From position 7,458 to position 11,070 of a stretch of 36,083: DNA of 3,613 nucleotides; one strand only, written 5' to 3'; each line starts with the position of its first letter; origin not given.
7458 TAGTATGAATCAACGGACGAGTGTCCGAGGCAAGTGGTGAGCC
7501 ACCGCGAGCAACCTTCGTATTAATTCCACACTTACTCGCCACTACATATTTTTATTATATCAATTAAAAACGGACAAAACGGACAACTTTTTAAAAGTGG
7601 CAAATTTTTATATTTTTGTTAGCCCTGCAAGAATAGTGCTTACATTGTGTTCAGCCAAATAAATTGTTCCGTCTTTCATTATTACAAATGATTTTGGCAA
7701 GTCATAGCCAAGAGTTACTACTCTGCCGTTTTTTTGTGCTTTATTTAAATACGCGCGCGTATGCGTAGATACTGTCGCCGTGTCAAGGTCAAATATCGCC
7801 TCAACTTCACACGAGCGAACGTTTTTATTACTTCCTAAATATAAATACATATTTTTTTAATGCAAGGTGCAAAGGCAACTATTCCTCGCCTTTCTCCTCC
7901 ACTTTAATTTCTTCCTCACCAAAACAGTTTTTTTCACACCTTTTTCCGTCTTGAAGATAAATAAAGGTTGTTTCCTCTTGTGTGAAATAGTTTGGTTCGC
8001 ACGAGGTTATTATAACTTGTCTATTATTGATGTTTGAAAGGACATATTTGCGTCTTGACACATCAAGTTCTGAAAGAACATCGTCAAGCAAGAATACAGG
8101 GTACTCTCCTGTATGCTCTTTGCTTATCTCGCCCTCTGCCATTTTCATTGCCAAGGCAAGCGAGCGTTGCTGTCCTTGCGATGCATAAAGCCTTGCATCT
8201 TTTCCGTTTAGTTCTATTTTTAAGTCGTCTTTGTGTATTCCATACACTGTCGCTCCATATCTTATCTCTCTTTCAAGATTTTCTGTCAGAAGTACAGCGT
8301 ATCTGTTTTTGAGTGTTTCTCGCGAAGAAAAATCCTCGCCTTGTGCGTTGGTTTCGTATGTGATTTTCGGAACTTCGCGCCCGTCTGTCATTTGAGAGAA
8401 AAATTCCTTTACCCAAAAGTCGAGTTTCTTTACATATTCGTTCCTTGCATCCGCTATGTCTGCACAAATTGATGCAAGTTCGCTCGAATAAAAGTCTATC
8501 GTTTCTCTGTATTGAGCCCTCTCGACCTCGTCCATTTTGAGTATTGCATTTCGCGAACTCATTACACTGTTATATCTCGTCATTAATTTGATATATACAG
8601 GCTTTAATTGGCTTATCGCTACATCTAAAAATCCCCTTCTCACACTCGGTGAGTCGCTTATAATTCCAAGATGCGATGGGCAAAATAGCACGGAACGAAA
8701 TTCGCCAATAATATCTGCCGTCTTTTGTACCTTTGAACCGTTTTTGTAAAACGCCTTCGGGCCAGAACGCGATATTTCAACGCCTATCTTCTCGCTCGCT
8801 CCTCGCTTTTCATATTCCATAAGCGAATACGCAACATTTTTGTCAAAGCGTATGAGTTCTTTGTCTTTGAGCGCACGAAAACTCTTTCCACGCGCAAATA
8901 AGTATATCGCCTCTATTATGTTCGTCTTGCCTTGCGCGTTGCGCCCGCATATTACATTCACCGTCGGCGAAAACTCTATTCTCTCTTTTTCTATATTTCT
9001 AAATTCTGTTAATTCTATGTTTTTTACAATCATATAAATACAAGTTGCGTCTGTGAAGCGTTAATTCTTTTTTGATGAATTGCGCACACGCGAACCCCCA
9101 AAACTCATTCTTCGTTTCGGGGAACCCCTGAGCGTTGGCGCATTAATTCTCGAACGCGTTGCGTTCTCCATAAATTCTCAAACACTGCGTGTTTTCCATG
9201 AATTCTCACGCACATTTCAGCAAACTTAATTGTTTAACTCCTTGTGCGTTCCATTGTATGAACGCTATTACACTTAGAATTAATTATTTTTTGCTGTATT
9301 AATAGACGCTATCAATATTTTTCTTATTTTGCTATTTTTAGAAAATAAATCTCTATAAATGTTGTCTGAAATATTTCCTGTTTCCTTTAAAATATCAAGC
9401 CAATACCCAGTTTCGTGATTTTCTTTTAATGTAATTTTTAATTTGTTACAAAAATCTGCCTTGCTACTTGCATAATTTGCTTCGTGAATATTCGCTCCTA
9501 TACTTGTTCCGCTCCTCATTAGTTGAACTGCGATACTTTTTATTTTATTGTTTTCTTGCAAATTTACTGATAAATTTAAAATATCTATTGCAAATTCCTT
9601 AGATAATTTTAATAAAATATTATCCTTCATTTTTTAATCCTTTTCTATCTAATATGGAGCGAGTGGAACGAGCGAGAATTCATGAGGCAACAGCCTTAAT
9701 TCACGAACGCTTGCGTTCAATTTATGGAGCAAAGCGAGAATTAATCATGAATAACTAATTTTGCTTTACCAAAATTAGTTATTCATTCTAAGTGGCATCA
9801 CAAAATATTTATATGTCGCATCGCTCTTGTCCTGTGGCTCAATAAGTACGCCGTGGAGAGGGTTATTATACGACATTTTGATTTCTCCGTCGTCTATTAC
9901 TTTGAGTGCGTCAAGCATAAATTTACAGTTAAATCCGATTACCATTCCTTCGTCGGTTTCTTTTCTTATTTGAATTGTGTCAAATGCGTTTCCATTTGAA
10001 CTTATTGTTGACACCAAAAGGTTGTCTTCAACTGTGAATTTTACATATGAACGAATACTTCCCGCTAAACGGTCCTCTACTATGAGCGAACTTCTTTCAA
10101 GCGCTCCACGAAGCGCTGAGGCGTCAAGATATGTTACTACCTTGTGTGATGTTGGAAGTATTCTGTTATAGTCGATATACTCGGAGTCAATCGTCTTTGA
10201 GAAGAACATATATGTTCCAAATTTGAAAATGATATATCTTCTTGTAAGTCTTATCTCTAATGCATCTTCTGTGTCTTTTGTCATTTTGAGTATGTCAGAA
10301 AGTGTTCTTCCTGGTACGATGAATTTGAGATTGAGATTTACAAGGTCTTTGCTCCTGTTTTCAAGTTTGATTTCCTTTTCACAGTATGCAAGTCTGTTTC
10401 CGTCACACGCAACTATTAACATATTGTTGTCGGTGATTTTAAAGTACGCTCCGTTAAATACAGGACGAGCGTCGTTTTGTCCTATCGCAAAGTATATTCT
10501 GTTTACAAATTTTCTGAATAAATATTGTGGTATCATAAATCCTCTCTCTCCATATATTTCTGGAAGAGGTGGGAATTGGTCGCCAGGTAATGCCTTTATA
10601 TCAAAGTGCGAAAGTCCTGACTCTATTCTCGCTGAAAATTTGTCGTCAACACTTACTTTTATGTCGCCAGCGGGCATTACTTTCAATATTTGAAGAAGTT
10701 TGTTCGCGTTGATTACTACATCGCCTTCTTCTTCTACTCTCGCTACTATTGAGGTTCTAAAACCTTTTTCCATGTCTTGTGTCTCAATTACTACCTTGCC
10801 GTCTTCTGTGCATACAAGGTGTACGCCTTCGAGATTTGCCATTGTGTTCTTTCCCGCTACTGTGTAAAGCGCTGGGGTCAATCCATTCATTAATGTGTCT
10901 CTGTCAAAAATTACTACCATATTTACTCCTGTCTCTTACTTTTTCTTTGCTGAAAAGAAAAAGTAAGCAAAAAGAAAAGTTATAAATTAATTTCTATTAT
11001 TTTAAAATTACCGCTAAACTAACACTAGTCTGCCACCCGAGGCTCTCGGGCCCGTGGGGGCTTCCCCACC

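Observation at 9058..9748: One copy of the composite repeat carries a four-helix-bundle (23S-IVS/Avd-like) ORF as cargo, where Bacillus has yaaA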

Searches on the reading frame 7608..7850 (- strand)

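Call 5: search_protein_families(library=pfam, proteins=[window:7608-7850:-], max_evalue=0.01)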
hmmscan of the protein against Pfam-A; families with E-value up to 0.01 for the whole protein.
window:7608-7850:- (80 aa): 1 family
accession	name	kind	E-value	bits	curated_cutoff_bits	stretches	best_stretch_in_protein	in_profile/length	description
PF04025.18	RemA-like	-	0.00011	22.6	26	1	5-73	4-69/73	Extracellular matrix regulatory protein A-like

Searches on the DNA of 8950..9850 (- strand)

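Call 38: search_rna_families(source=window, start=8950, end=9850, threshold=evalue, max_evalue=5)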
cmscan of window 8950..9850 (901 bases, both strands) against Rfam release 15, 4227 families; matches with E-value up to 5: 3.
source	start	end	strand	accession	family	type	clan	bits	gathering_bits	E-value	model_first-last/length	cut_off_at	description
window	9747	9786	+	RF04343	Plastid-psbA-2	Cis-reg;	CL00153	25.3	55.8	0.026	8-49/60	no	Plastid-psbA-2 3UTR RNA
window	9738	9786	-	RF04344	Plastid-psbA-3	Cis-reg;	CL00153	22.5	48.4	0.2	1-57/57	no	Plastid-psbA-3 3UTR RNA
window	9690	9811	-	RF04179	BTnc049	Gene; sRNA;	-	17.9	81.9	3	1-111/111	no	Bacteroides sRNA BTnc049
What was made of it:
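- On Gut-1 RNA (RF01706): Copy C's region has no hit at E <= 5 (call 38).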

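Call 39: search_rna_families(sources=[L027, L030, L036, L047, L051, L054, L024, L025, L031, L088, L079, L066, L063, L055, L002], threshold=gathering)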
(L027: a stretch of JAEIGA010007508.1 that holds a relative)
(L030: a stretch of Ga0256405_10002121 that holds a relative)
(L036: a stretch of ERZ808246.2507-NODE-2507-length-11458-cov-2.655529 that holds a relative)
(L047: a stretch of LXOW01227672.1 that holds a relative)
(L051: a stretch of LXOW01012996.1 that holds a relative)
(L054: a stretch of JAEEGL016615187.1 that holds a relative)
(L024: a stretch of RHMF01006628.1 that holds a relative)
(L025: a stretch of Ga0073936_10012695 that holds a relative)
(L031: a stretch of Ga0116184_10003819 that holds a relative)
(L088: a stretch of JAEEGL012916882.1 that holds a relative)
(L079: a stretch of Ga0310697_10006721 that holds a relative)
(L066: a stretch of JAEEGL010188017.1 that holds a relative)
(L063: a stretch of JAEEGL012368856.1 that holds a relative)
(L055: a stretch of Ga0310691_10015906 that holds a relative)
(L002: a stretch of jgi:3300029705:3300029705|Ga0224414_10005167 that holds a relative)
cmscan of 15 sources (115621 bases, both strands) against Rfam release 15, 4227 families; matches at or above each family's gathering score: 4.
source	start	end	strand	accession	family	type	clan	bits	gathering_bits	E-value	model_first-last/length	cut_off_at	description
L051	6549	6621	+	RF00005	tRNA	Gene; tRNA;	CL00001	71.9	29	1.7e-13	1-71/71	no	tRNA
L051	6349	6430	+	RF01706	Gut-1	Gene; sRNA;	-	54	50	1.2e-07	1-77/77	no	Gut-1 RNA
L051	6122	6203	+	RF01706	Gut-1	Gene; sRNA;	-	53.4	50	1.8e-07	1-77/77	no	Gut-1 RNA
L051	6247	6321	-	RF01706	Gut-1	Gene; sRNA;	-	51.7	50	4.7e-07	1-77/77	no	Gut-1 RNA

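Call 47: search_rna_families(source=L051, start=3500, end=5000, threshold=evalue, max_evalue=10, show_alignments=1)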
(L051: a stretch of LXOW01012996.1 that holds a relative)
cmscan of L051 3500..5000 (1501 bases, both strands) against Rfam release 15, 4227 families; matches with E-value up to 10: 22.
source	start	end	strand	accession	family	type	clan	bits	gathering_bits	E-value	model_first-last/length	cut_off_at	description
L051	4658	4731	+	RF01706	Gut-1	Gene; sRNA;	-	37.2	50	2.9e-05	1-77/77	no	Gut-1 RNA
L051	3850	3925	+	RF01706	Gut-1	Gene; sRNA;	-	27.2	50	0.0096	1-77/77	no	Gut-1 RNA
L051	4889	4926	+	RF03623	mir-1252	Gene; miRNA;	-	26.2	70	0.1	1-65/65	no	mir-1252 microRNA precursor family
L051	4889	4926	-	RF03623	mir-1252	Gene; miRNA;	-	25.8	70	0.13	1-65/65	no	mir-1252 microRNA precursor family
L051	4893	4924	-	RF02503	Atu_C9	Gene; sRNA;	-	25.4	40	0.00029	161-192/192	no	Rhizobiales sRNA Atu_C9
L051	4889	4926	+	RF00994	mir-1255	Gene; miRNA;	-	23.4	63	0.055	15-52/67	no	mir-1255 microRNA precursor family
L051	4579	4649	+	RF01706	Gut-1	Gene; sRNA;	-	23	50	0.11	1-77/77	no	Gut-1 RNA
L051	4818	4890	+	RF01706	Gut-1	Gene; sRNA;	-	22.7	50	0.13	1-77/77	no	Gut-1 RNA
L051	4554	4732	+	RF02690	BTH_s1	Gene; sRNA;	-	20.7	74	0.024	1-205/205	no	Burkholderia sRNA 1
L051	4802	4989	-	RF02861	IR_84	Gene; sRNA;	-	18.9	51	2.3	1-186/186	no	Neisseria sRNA 84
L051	4866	4938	+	RF02621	BSnc120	Gene; sRNA;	-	17.5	114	1.3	1-88/88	no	Brucella sRNA 120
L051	4544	4616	+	RF04285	mir-660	Gene; miRNA;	-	17.4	73.3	2.5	1-76/76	no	mir-660 microRNA precursor family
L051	3562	3598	-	RF03523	mir-4703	Gene; miRNA;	-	16.9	88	4.3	1-61/61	no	mir-4703 microRNA precursor family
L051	4882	4939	+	RF01659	ceN86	Gene; snRNA; snoRNA; CD-box;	-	16.5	40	6.2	1-124/124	no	Caenorhabditis snoRNA ceN86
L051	3729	3755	+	RF00467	RSV_PBS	Cis-reg;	-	16.2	47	7.5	27-53/75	no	Rous sarcoma virus (RSV) primer binding site (PBS)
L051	4896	4995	-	RF01676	P31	Gene; sRNA;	-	15.6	40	7.5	1-82/82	no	Pseudomonas sRNA P31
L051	3679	3754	-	RF01706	Gut-1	Gene; sRNA;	-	15.3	50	9.8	1-77/77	no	Gut-1 RNA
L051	4860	4964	-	RF01478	rli47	Gene; sRNA;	-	14.9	200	0.24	1-508/508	no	Listeria sRNA rli47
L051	4208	4268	+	RF01642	ceN54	Gene; snRNA; snoRNA; CD-box;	-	14.3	60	9.6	1-68/68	no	Caenorhabditis snoRNA ceN54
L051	4821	4926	+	RF02883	BcKCsr2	Gene; sRNA;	-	13.3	40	4.8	1-129/129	no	Burkholderia sRNA 2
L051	3954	4043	+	RF01497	ALIL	Cis-reg;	-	12.6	50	2.1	1-117/117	no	ALIL pseudoknot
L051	4893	4924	-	RF02405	P34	Gene; sRNA;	-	11.4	44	5.4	367-399/399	no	Pseudomonas sRNA P34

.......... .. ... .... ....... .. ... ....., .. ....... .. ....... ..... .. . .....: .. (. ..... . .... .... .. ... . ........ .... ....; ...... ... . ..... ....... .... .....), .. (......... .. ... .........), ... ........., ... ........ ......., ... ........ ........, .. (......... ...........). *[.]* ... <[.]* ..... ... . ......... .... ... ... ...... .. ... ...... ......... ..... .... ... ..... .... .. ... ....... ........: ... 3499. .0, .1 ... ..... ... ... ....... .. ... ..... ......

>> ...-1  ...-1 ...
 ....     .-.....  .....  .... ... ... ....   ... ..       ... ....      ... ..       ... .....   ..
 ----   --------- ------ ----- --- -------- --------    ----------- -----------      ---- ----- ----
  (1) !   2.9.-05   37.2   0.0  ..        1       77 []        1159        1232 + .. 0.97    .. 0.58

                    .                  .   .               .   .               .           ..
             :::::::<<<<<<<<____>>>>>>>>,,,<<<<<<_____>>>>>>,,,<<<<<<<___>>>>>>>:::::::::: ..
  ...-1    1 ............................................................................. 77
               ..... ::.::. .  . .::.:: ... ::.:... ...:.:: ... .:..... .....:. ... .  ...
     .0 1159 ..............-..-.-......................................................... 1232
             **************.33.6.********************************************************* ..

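Call 48: search_rna_families(source=L051, start=6050, end=6480, threshold=gathering, show_alignments=1)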
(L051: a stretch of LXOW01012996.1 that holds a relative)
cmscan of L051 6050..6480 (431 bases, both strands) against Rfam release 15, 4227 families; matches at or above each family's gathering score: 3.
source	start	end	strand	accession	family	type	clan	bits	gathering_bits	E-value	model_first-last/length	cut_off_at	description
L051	6349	6430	+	RF01706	Gut-1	Gene; sRNA;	-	54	50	4.5e-10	1-77/77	no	Gut-1 RNA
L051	6122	6203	+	RF01706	Gut-1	Gene; sRNA;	-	53.4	50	6.6e-10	1-77/77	no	Gut-1 RNA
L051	6247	6321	-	RF01706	Gut-1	Gene; sRNA;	-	51.7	50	1.8e-09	1-77/77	no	Gut-1 RNA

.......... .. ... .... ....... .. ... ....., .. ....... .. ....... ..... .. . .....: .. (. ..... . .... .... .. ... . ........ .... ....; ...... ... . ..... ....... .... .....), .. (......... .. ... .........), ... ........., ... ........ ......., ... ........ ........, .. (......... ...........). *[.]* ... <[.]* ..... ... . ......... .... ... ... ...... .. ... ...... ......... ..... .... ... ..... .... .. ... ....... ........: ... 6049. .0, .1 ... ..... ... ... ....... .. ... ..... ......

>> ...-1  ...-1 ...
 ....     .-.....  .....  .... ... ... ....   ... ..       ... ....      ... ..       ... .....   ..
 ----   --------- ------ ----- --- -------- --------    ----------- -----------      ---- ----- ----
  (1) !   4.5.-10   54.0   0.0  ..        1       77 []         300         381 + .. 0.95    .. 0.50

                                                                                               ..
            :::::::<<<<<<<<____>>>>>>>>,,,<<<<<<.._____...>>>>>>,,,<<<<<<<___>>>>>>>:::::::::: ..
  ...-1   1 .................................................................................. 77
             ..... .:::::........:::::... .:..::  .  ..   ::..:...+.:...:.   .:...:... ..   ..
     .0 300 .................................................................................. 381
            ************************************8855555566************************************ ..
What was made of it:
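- On Gut-1 RNA (RF01706): True hits of 51-54 bits occur in L051 (call 48).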

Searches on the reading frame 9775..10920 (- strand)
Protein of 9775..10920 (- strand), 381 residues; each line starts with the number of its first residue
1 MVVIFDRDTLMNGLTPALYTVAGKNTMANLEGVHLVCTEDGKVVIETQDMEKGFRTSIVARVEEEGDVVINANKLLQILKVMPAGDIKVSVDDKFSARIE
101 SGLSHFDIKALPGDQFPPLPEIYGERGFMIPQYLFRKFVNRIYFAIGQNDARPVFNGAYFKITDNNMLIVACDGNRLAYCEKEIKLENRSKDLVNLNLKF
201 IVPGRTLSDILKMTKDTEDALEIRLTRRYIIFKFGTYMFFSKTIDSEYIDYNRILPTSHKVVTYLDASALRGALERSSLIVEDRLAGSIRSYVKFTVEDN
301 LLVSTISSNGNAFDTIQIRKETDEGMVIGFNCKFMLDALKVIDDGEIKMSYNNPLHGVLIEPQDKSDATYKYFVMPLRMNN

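Call 5: search_protein_families(library=pfam, proteins=[window:9775-10920:-], max_evalue=0.01)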
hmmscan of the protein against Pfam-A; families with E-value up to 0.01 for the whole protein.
window:9775-10920:- (381 aa): 3 families
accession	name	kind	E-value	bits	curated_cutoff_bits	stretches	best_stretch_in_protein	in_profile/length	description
PF00712.24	DNA_pol3_beta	-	1.2e-26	93.7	24.4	2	3-120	3-120/120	DNA polymerase III beta subunit, N-terminal domain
PF02767.21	DNA_pol3_beta_2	-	1.1e-24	87.4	27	1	130-248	2-114/116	DNA polymerase III beta subunit, central domain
PF02768.20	DNA_pol3_beta_3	-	3.6e-17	62.7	27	1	253-378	2-121/121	DNA polymerase III beta subunit, C-terminal domain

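Call 63: find_homologous_proteins(query=window:9775-10920:-, max_evalue=1e-60)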
Query window:9775-10920:- (381 aa): 197 proteins with E <= 1e-60 among 2372 candidates; the best 120 are listed.
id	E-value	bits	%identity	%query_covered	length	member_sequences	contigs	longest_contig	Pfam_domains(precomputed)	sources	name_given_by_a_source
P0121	1.2e-229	780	90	100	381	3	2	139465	PF00712.25,PF02768.21,PF02767.22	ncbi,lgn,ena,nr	ncbi:MAG: DNA polymerase III subunit beta [Clostridia bacterium]|nr:DNA polymerase III subunit beta 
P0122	2.8e-228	775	90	100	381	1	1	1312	PF00712.25,PF02768.21,PF02767.22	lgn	-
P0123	3.9e-227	771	90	100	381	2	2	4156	PF00712.25,PF02768.21,PF02767.22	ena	-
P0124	2.9e-226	769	89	100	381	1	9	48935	PF00712.25,PF02768.21,PF02767.22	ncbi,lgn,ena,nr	ncbi:MAG: DNA polymerase III subunit beta [Clostridia bacterium]|nr:DNA polymerase III subunit beta 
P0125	3.7e-225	765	88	100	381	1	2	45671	PF00712.25,PF02768.21,PF02767.22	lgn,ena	-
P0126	3.1e-223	759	88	100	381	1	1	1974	PF00712.25,PF02768.21,PF02767.22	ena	-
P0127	3.2e-217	739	86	100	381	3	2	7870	PF00712.25,PF02768.21,PF02767.22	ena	-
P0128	7.1e-214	728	84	100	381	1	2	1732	PF00712.25,PF02768.21,PF02767.22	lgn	-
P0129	3.2e-211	719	83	100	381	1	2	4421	PF00712.25,PF02768.21,PF02767.22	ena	-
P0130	4.5e-208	709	82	100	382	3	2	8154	PF00712.25,PF02768.21,PF02767.22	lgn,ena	-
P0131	8.4e-208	708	83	99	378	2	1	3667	PF00712.25,PF02768.21,PF02767.22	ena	-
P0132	8.7e-207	704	82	100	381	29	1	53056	PF00712.25,PF02768.21,PF02767.22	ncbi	-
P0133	8.7e-207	704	82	100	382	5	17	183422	PF00712.25,PF02768.21,PF02767.22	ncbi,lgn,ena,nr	ncbi:MAG: DNA polymerase III subunit beta [Clostridia bacterium]|nr:DNA polymerase III subunit beta 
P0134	9.3e-206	701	79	100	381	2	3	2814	PF00712.25,PF02768.21,PF02767.22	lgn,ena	-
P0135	6.4e-201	685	79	100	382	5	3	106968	PF00712.25,PF02768.21,PF02767.22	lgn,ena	-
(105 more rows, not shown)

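Call 64: find_encoding_contigs(protein=P0121, flank=9000, max_places=2)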
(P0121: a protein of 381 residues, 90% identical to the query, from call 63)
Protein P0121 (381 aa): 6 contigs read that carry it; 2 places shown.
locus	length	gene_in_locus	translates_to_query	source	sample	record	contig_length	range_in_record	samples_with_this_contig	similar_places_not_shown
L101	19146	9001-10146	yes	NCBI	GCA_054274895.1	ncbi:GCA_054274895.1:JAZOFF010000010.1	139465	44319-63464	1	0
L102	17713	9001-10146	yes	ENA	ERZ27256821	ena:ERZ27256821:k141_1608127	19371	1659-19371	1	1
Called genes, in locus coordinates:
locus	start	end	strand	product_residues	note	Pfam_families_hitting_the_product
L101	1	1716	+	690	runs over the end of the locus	-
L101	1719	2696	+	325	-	-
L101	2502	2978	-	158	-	-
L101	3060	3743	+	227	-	-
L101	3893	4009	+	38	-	-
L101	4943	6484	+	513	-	PF00370:FGGY_N, PF02782:FGGY_C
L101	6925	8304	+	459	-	PF00910:RNA_helicase (faint), PF00308:Bac_DnaA, PF01695:IstB_IS21, PF01637:ATPase_2, PF13173:AAA_14, PF13401:AAA_22 (faint), PF00004:AAA, PF08299:Bac_DnaA_C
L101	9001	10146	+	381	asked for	PF00712:DNA_pol3_beta, PF02767:DNA_pol3_beta_2, PF02768:DNA_pol3_beta_3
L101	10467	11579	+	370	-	PF02463:SMC_N, PF13175:AAA_15, PF13476:AAA_23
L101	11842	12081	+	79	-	PF04025:RemA-like (weak)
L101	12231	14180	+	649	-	PF02518:HATPase_c, PF00204:DNA_gyraseB, PF01751:Toprim, PF00986:DNA_gyraseB_C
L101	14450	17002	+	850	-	PF00521:DNA_topoisoIV, PF03989:DNA_gyraseA_C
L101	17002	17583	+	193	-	-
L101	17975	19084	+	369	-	PF00154:RecA_N, PF06745:ATPase (weak), PF08423:Rad51, PF21096:RecA_C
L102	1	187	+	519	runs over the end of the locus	PF07714:PK_Tyr_Ser-Thr (faint), PF00069:Pkinase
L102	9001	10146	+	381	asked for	PF00712:DNA_pol3_beta, PF02767:DNA_pol3_beta_2, PF02768:DNA_pol3_beta_3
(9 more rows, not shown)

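Call 65: find_encoding_contigs(protein=P0124, flank=9000, max_places=2)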
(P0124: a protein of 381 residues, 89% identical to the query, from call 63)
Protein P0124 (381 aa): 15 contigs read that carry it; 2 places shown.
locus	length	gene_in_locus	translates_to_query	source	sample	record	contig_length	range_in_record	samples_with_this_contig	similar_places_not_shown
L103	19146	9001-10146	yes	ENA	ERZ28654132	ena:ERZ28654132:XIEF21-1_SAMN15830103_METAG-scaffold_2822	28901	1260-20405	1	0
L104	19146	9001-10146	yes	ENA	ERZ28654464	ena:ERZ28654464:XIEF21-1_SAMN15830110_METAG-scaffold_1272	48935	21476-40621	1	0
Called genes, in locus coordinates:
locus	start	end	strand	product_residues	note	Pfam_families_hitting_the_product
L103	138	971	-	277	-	PF02195:ParB_N, PF17762:HTH_ParB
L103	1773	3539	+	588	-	-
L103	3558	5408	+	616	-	-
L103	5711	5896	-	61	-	-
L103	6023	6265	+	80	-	PF12844:HTH_19, PF01381:HTH_3 (weak)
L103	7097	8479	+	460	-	PF11638:DnaA_N, PF00308:Bac_DnaA, PF01695:IstB_IS21, PF01637:ATPase_2, PF13173:AAA_14, PF13401:AAA_22 (faint), PF00004:AAA, PF08299:Bac_DnaA_C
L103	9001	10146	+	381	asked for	PF00712:DNA_pol3_beta, PF02767:DNA_pol3_beta_2, PF02768:DNA_pol3_beta_3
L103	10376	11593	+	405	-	PF02463:SMC_N, PF13175:AAA_15, PF13476:AAA_23, PF13304:AAA_21 (faint)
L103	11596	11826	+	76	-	PF04025:RemA-like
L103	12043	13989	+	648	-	PF02518:HATPase_c, PF00204:DNA_gyraseB, PF01751:Toprim, PF00986:DNA_gyraseB_C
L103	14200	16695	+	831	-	PF00521:DNA_topoisoIV, PF03989:DNA_gyraseA_C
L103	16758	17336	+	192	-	-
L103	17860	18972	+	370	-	PF00154:RecA_N, PF06745:ATPase (faint), PF08423:Rad51, PF27531:MT3502_N (weak), PF21096:RecA_C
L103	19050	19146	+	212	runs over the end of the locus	-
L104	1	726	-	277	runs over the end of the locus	PF02195:ParB_N, PF17762:HTH_ParB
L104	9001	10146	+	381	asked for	PF00712:DNA_pol3_beta, PF02767:DNA_pol3_beta_2, PF02768:DNA_pol3_beta_3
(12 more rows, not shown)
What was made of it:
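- Closest known: yaaA. Different: The slot is empty of any gene in the closest relatives L101 and L103 (calls 64, 65).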

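Call 66: find_encoding_contigs(protein=P0133, flank=9000, max_places=2)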
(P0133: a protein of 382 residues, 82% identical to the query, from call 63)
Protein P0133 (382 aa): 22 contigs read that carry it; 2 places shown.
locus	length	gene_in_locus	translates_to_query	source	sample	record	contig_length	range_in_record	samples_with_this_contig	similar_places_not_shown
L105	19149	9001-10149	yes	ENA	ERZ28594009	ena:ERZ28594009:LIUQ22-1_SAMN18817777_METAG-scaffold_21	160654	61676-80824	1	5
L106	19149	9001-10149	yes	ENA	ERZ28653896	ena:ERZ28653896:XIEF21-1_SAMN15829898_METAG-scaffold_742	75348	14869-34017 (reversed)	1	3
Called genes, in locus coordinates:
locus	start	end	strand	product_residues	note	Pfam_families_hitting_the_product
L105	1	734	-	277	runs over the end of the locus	-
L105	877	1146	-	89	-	-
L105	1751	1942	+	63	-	-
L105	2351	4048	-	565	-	PF02534:T4SS-DNA_transf, PF10412:TrwB_AAD_bind, PF12696:TraG-D_C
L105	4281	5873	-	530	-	-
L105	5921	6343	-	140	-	-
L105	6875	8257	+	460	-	PF00308:Bac_DnaA, PF01695:IstB_IS21, PF01637:ATPase_2, PF13173:AAA_14, PF13401:AAA_22 (faint), PF00004:AAA, PF08299:Bac_DnaA_C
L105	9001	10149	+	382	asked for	PF00712:DNA_pol3_beta, PF02767:DNA_pol3_beta_2, PF02768:DNA_pol3_beta_3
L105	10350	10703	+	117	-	PF05635:23S_rRNA_IVP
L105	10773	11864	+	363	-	PF02463:SMC_N, PF13175:AAA_15, PF13476:AAA_23, PF13304:AAA_21 (faint)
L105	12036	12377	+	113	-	PF04025:RemA-like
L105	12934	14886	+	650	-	PF02518:HATPase_c, PF00204:DNA_gyraseB, PF01751:Toprim, PF00986:DNA_gyraseB_C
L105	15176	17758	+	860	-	PF00521:DNA_topoisoIV, PF03989:DNA_gyraseA_C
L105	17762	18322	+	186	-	-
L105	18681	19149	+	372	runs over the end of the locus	PF00154:RecA_N, PF06745:ATPase (weak), PF08423:Rad51, PF27531:MT3502_N (faint), PF21096:RecA_C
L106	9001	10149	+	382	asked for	PF00712:DNA_pol3_beta, PF02767:DNA_pol3_beta_2, PF02768:DNA_pol3_beta_3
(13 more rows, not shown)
